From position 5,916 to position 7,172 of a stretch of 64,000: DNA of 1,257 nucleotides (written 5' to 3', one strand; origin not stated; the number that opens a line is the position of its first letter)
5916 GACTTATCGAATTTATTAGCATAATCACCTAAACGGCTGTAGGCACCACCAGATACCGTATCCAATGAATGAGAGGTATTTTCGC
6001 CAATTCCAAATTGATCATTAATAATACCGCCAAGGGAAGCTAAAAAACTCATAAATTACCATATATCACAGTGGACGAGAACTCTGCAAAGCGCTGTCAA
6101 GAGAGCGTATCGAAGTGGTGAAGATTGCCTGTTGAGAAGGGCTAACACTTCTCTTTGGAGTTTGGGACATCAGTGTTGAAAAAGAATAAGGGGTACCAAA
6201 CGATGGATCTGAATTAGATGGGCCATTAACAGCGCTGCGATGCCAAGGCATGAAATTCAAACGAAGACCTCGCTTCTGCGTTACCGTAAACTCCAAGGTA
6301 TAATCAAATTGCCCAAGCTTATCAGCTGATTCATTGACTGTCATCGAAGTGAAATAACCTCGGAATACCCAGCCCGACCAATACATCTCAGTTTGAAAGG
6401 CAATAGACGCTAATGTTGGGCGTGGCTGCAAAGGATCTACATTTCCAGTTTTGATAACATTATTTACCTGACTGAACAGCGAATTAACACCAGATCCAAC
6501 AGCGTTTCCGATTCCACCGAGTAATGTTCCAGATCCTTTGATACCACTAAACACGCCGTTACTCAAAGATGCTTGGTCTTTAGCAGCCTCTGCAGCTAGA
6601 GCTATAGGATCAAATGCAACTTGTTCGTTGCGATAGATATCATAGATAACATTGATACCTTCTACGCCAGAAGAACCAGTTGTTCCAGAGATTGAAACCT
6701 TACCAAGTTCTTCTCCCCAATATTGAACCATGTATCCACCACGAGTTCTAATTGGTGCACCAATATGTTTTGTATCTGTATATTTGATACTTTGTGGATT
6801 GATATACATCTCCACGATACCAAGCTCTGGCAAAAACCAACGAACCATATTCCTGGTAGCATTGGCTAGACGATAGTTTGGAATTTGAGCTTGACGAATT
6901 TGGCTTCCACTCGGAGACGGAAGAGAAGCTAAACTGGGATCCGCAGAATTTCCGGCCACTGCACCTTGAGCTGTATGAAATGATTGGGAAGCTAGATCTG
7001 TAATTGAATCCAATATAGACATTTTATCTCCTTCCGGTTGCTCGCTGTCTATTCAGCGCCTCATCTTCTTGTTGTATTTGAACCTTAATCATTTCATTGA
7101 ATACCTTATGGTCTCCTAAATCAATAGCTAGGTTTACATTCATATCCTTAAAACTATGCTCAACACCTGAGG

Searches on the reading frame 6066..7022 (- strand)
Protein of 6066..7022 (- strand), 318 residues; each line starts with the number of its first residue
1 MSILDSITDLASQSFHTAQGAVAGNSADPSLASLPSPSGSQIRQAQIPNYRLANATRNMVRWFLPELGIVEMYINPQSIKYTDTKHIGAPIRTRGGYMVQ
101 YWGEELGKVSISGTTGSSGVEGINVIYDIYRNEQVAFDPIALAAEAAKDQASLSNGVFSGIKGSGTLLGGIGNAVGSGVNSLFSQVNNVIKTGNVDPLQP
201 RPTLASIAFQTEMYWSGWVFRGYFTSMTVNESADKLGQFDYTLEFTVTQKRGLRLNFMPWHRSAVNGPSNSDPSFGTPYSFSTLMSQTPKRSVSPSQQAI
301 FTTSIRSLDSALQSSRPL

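Call 12: search_protein_families(library=phrogs, proteins=[window:6066-7022:-], max_evalue=0.001)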
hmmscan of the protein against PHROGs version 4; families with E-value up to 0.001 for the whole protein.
window:6066-7022:- (318 aa): 0 families

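Call 94: find_encoding_contigs(protein=window:6066-7022:-, flank=10000, max_places=2)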
Protein window:6066-7022:- (318 aa): 7 contigs read that carry it; 2 places shown.
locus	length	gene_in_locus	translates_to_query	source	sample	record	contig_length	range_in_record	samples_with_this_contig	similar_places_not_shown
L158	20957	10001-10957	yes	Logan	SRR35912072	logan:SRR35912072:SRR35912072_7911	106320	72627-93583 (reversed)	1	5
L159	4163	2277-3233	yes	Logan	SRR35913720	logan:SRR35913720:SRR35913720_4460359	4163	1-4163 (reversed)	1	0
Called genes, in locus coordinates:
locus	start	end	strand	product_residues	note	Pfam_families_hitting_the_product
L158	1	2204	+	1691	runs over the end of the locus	-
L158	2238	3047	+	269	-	-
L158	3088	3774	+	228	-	-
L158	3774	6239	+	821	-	-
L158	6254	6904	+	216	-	-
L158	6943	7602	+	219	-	-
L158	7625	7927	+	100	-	-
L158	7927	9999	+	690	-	-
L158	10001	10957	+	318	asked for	-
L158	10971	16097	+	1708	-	-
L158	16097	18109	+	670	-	-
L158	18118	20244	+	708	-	-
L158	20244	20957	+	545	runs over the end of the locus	-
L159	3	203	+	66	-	?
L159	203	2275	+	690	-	-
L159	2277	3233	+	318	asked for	-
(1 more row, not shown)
